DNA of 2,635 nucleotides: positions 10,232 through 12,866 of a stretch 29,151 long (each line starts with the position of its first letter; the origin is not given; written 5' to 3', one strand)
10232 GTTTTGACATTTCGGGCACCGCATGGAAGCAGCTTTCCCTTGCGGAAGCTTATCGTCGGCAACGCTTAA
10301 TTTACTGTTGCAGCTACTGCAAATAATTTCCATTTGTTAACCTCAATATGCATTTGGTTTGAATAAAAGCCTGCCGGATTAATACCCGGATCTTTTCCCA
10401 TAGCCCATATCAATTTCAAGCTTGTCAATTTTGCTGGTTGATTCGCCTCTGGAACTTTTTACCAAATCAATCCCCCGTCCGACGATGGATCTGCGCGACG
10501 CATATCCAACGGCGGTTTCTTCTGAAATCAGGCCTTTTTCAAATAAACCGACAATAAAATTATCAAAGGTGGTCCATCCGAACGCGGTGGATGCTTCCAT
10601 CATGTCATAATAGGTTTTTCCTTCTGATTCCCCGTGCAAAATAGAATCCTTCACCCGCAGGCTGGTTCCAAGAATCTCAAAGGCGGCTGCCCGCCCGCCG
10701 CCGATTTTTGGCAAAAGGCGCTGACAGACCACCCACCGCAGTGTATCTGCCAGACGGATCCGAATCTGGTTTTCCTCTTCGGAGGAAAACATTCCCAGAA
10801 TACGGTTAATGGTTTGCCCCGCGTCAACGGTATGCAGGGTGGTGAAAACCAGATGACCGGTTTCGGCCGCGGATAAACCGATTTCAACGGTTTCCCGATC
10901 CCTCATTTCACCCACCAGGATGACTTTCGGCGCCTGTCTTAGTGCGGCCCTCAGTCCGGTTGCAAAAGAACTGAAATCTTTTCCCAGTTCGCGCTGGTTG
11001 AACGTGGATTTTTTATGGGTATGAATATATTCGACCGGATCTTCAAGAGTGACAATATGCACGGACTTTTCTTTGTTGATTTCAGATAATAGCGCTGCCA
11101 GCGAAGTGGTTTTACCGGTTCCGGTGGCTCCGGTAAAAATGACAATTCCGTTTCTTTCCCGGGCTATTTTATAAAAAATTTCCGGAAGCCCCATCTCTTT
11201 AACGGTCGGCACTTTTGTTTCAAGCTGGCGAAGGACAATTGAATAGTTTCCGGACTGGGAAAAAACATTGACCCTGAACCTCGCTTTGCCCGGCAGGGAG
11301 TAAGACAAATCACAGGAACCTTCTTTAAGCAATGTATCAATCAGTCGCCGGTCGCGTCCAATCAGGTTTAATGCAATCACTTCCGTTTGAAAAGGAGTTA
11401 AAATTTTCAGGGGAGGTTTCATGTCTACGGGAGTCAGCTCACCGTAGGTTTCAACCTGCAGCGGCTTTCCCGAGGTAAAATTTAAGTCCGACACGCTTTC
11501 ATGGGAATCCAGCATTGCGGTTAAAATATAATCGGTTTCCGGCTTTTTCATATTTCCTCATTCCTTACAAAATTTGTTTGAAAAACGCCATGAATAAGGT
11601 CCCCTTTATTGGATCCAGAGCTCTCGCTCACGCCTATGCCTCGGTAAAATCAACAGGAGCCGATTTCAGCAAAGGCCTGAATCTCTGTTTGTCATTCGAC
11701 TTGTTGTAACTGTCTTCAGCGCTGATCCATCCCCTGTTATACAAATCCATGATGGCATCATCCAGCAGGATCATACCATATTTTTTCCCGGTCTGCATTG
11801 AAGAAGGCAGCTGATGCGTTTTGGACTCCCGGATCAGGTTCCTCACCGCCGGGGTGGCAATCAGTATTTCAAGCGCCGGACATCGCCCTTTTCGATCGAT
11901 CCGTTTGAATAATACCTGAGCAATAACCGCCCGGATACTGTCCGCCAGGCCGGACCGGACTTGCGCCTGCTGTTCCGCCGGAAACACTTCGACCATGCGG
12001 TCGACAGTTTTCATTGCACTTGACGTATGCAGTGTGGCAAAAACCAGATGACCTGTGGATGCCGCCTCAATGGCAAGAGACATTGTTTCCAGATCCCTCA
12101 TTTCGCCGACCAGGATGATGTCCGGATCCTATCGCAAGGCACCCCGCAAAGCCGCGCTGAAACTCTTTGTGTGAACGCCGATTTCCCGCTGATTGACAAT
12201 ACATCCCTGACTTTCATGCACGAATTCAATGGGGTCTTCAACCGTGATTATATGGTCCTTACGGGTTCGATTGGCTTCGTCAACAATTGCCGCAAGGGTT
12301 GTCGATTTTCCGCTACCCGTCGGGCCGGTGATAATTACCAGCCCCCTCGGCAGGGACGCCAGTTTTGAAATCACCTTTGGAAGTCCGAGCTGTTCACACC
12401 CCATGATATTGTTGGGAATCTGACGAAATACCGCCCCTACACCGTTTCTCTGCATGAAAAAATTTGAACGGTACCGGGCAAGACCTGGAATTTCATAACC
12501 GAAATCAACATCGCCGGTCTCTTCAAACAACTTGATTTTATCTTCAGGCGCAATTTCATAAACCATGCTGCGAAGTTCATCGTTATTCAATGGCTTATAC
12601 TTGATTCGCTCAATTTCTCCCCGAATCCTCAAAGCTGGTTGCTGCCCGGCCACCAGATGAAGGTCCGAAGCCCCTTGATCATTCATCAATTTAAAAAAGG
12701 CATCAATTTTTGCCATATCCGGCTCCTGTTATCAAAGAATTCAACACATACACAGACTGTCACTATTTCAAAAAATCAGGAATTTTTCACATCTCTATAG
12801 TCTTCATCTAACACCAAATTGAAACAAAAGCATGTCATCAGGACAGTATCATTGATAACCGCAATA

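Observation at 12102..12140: pilT amber codon replaces the E/Q of the R-E-D-P-D motif, between Walker A and Walker B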

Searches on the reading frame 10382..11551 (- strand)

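Call 7: search_protein_families(library=ncbifam, proteins=[window:10382-11551:-])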
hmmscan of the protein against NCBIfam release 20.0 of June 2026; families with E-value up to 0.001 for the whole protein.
window:10382-11551:- (390 aa): 18 families
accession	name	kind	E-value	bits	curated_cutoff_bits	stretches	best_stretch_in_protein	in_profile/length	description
TIGR01420.1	pilT_fam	subfamily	3.5e-105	352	319.1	1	17-353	11-340/343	PilT/PilU family type 4a pilus ATPase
TIGR02525.1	plasmid_TraJ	equivalog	3.8e-47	161.1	368.3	1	17-301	21-321/372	plasmid transfer ATPase TraJ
TIGR02524.1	dot_icm_DotB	equivalog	1.1e-43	149.8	463.3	1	75-314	67-319/358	Dot/Icm type IV secretion system ATPase DotB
NF041000.1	ATPase_ComGA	equivalog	1.3e-37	129.3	300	1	89-281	79-266/267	competence type IV pilus ATPase ComGA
TIGR02533.1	type_II_gspE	equivalog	3.2e-37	128.3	630.25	1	97-283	200-382/486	type II secretion system ATPase GspE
TIGR02538.1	type_IV_pilB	equivalog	1.1e-35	123.3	675.65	1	89-282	265-454/564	type IV-A pilus assembly ATPase PilB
NF007755.0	PRK10436.1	equivalog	9.7e-33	113.5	617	1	91-283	170-358/465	type II secretion system protein GspE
NF053534.1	T4PilAsmATPsTfpB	equivalog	2.4e-32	112.1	850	1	126-253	328-451/584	type IV pilus assembly ATPase TfpB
NF058587.1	archaellum_moto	equivalog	1e-17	64.1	550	1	134-253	275-395/527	archaellum flagellar ATPase motor FlaI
TIGR02788.1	VirB11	equivalog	1.9e-16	60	249.95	1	86-260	90-271/308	P-type DNA transfer ATPase VirB11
TIGR03819.1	heli_sec_ATPase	hypoth_equivalog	6.8e-15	55.1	373.15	1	121-275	166-323/340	TadA family conjugal transfer-associated ATPase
TIGR02782.1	TrbB_P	equivalog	1.7e-14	53.9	304.55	1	131-275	134-276/303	P-type conjugative transfer ATPase TrbB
NF053672.1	bindosome_BasE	exception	4.3e-12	45.5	1000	1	125-263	261-400/512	bindosome assembly system ATPase subunit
NF010469.0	PRK13894.1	subfamily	6.8e-11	42.1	508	1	128-261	145-274/320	conjugal transfer ATPase TrbB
NF010425.0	PRK13851.1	equivalog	1.9e-09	36.8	461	1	122-257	150-286/344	type IV secretion system protein VirB11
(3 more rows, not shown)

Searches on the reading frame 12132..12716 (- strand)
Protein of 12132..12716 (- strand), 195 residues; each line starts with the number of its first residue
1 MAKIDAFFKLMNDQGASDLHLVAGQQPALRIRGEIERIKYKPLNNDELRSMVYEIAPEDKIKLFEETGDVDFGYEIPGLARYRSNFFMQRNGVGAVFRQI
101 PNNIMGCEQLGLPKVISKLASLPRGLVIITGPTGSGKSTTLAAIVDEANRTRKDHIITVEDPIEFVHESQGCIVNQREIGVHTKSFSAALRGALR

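Call 62: find_encoding_contigs(protein=window:12132-12716:-, flank=3000, max_places=6)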
Protein window:12132-12716:- (195 aa): no gene with exactly this product is on record in the collection.
